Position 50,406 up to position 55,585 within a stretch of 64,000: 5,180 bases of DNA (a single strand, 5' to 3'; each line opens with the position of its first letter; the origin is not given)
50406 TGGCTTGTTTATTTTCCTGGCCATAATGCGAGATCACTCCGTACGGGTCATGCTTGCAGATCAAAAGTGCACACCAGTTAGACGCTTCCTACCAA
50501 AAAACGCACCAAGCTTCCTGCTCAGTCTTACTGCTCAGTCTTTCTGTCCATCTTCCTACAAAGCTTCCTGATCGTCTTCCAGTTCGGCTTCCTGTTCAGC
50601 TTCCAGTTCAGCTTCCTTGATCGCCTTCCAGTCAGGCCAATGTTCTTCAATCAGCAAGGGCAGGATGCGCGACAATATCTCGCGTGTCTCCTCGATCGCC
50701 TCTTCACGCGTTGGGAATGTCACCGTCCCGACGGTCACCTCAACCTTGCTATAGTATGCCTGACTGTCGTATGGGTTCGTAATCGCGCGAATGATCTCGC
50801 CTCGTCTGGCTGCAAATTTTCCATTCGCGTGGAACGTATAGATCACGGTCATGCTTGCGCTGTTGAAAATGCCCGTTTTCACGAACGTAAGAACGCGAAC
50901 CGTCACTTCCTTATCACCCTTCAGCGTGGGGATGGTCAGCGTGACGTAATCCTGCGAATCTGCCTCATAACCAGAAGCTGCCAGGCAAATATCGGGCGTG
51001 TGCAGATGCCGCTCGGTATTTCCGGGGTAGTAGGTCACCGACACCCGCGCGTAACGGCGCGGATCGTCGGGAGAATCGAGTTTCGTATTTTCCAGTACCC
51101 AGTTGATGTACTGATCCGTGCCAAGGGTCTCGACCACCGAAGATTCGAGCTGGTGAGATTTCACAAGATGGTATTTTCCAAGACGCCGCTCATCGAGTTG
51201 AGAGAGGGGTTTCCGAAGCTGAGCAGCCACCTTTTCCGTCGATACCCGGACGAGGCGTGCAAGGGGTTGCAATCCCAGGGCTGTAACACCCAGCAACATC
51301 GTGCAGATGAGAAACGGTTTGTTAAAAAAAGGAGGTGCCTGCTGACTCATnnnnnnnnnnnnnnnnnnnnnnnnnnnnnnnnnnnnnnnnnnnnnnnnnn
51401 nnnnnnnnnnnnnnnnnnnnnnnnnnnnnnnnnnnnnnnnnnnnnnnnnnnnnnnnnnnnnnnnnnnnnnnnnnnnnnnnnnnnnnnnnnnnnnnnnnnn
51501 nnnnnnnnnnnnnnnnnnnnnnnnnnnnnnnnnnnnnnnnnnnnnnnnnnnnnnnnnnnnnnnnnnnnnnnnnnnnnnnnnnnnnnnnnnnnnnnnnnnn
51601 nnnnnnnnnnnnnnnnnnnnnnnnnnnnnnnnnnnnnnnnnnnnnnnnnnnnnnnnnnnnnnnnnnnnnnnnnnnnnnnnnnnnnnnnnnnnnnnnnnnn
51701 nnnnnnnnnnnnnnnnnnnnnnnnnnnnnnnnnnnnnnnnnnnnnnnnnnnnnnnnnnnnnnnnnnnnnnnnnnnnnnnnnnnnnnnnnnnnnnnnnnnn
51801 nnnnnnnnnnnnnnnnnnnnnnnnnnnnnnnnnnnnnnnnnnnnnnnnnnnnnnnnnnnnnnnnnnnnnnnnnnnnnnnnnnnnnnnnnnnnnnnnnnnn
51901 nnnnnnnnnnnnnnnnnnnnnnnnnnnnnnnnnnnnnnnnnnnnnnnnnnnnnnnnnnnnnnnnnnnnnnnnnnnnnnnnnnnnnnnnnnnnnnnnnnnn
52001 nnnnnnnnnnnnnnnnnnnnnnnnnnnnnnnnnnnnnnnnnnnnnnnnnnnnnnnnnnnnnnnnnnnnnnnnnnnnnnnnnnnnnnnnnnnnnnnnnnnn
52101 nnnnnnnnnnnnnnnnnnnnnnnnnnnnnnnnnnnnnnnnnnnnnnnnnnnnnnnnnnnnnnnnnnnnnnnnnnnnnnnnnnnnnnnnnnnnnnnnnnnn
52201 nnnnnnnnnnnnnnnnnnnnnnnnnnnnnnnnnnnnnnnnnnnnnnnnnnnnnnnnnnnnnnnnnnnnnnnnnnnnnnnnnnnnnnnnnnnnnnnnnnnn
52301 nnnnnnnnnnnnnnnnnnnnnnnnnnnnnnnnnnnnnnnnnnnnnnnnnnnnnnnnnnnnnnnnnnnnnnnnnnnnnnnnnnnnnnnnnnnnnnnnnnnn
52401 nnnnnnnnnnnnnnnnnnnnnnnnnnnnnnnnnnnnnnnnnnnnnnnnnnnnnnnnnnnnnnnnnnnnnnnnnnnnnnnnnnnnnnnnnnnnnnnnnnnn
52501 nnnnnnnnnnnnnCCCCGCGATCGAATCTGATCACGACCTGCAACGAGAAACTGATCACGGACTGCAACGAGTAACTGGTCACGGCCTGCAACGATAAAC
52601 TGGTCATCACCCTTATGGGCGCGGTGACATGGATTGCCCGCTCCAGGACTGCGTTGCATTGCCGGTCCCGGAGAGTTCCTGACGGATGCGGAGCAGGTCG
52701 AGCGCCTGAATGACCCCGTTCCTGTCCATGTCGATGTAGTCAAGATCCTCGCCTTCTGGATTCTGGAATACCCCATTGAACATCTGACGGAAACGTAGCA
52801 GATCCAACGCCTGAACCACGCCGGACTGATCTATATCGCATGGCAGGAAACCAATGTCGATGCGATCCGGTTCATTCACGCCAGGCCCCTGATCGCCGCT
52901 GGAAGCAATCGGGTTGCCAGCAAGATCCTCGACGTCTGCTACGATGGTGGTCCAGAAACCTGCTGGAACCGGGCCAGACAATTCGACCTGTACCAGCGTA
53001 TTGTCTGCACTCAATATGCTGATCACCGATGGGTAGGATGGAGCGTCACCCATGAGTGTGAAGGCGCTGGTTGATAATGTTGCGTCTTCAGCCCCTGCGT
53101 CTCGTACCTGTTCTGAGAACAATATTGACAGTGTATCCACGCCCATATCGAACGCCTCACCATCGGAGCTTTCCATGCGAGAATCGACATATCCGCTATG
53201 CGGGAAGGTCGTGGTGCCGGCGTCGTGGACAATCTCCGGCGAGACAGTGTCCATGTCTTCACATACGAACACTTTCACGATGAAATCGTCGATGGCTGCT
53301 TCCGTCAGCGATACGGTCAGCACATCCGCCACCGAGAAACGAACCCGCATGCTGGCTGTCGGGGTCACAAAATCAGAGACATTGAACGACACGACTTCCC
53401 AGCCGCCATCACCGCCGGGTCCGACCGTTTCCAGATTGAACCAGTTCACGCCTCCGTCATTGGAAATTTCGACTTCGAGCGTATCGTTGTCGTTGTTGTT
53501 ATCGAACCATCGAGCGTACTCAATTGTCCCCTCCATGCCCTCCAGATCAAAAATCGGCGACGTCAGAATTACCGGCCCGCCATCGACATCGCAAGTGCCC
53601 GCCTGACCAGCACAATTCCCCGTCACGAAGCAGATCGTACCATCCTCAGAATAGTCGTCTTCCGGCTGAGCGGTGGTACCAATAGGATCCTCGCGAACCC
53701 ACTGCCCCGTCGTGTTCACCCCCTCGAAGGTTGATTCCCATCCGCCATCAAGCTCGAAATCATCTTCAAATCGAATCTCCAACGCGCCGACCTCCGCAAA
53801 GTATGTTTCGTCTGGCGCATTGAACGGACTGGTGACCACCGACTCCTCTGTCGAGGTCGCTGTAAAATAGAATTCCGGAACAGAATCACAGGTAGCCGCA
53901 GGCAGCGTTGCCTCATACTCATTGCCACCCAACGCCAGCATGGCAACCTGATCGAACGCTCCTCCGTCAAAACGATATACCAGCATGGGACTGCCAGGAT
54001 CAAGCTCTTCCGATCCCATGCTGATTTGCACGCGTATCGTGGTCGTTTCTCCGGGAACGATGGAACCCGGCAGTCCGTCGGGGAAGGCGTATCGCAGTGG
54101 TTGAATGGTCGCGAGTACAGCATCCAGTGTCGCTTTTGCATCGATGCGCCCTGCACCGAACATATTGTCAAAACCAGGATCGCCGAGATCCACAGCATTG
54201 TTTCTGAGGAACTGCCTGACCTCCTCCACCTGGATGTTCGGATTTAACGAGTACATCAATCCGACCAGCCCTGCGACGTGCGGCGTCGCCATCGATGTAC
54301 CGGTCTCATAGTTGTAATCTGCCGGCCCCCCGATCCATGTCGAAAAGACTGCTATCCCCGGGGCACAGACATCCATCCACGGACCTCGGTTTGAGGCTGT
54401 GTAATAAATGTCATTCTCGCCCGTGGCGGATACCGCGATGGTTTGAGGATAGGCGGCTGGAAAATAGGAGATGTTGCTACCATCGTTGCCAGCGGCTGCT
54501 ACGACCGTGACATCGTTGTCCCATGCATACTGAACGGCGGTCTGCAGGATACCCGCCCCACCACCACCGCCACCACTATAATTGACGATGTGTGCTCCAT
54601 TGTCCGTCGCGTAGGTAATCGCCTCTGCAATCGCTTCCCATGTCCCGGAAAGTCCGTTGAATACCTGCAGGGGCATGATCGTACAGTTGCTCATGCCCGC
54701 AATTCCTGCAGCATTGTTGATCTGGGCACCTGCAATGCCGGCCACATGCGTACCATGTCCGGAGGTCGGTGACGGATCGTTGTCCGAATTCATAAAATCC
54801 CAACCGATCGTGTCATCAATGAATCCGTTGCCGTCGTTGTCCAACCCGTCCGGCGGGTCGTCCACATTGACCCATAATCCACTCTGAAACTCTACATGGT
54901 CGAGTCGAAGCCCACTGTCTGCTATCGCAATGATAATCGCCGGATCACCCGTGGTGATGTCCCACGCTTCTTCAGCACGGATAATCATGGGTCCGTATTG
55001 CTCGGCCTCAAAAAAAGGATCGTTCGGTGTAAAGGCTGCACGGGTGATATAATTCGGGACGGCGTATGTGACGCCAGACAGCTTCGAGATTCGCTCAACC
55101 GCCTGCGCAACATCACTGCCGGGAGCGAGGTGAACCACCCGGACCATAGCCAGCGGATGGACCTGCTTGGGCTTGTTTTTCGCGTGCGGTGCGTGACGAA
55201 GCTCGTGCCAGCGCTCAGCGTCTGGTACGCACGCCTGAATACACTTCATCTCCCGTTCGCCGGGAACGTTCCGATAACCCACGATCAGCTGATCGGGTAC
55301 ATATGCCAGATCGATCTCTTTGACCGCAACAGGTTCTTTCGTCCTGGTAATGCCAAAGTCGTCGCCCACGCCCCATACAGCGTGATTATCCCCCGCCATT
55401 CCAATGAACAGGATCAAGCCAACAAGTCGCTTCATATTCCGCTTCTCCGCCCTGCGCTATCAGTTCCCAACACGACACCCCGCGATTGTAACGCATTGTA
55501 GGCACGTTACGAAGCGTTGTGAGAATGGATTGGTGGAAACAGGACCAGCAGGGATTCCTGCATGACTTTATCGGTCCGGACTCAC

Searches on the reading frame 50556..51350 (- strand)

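Call 22: search_protein_families(library=ncbifam, proteins=[window:50556-51350:-], max_evalue=0.001)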
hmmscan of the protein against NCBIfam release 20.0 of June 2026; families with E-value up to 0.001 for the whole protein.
window:50556-51350:- (264 aa): 1 family
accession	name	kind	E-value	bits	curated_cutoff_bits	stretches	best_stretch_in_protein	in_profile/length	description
TIGR04152.1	exosort_VPLPA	exception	4.1e-07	29.4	400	1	35-150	295-400/486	VPLPA-CTERM-specific exosortase XrtD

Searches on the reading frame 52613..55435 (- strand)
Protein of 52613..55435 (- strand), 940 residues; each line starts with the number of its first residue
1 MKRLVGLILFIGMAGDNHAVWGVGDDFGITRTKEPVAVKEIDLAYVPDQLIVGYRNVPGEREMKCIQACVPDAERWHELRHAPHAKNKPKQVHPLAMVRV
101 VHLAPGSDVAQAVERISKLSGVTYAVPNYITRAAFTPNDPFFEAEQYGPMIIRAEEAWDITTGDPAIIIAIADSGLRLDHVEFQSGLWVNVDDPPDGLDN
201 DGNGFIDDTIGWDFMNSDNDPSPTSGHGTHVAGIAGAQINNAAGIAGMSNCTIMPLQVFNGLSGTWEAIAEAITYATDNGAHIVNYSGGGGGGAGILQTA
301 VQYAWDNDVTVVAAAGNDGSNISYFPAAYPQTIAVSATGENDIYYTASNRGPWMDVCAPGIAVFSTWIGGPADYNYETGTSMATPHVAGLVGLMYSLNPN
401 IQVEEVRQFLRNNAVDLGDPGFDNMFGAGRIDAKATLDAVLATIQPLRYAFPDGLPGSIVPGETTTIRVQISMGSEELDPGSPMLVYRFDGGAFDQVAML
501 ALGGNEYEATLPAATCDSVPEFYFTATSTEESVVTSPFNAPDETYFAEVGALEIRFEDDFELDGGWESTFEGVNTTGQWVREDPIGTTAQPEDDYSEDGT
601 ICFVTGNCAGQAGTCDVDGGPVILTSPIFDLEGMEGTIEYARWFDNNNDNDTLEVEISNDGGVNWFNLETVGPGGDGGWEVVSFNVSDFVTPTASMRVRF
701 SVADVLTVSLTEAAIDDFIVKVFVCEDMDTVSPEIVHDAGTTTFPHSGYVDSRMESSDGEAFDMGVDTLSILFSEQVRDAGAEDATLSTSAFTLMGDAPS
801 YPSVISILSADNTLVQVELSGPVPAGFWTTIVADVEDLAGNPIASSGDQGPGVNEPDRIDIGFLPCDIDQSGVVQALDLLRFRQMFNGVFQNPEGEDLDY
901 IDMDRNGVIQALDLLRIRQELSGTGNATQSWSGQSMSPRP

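Call 3: search_protein_families(library=pfam, proteins=[window:52613-55435:-], max_evalue=0.1)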
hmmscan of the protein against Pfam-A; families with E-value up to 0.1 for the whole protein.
window:52613-55435:- (940 aa): 4 families
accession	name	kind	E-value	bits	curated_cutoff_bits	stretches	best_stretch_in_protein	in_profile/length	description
PF00082.27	Peptidase_S8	-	9.5e-49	166.7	21.8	1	166-429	3-288/288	Subtilase family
PF22148.1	Fervidolysin_NPro-like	-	3.3e-08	34.2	21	1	91-128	44-81/81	Fervidolysin N-terminal prodomain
PF00404.24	Dockerin_1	-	8.8e-08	32.7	22.9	1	867-921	3-56/57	Dockerin type I domain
PF21471.3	Reelin_subrepeat-B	-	0.069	13.4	27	0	646-719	53-125/127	Reelin subrepeat B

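Call 4: search_protein_families(library=ncbifam, proteins=[window:52613-55435:-], max_evalue=0.1)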
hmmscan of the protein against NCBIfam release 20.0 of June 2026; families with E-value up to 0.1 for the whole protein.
window:52613-55435:- (940 aa): 7 families
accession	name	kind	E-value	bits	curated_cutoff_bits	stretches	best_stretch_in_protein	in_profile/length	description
TIGR03921.1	T7SS_mycosin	equivalog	1.3e-39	136.3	278.75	1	210-440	35-288/353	type VII secretion-associated serine protease mycosin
NF033595.1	denti_PrtP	equivalog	6.9e-32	110.8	300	2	284-440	342-505/606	dentilisin complex serine proteinase subunit PrtP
TIGR03895.1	protease_PatA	subfamily_domain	1e-20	74.1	421.05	1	227-412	1-198/606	PatA/PatG family cyanobactin maturation protease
NF049966.1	QH_SP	equivalog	5.4e-18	65.1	165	1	219-415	34-212/219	subtilisin-like serine protease QhpE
NF040553.1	SGO_0316_fam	subfamily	6.6e-05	20.7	1400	1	355-415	670-732/1486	SGO_0316/SGO_0317 family LPXTG-anchored serine peptidase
NF040809.1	germ_prot_CspBA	exception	0.00034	18.4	1250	1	355-395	435-473/1099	bifunctional germination protease/germinant receptor pseudoprotease CspBA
NF051851.1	AtpSerPepEprS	equivalog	0.00088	17.4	1700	1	330-416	254-339/988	autotransporter serine peptidase EprS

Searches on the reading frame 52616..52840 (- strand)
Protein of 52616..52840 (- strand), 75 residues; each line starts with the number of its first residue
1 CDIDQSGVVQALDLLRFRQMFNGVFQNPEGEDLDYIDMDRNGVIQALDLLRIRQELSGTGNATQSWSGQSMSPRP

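Call 7: search_protein_families(library=ncbifam, proteins=[window:52616-52840:-], max_evalue=10)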
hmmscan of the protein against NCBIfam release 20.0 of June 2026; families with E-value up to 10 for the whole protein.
seq(75 aa): 1 family
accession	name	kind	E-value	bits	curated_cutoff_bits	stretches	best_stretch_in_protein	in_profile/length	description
NF041337.1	XopD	subfamily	0.11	11.2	700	1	8-47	665-703/735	Ulp1 family type III secretion system effector isopeptidase XopD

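Call 8: search_protein_families(library=pfam, proteins=[window:52616-52840:-], max_evalue=10)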
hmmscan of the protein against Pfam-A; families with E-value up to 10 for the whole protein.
seq(75 aa): 3 families
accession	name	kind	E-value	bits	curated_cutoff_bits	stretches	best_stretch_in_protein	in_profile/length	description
PF00404.24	Dockerin_1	-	2.3e-09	37.7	22.9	1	2-56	3-56/57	Dockerin type I domain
PF13202.12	EF-hand_5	-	0.0071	16.2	25.9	1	32-50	3-22/25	EF hand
PF13405.12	EF-hand_6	-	0.11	12.8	25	1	34-52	7-25/30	EF-hand domain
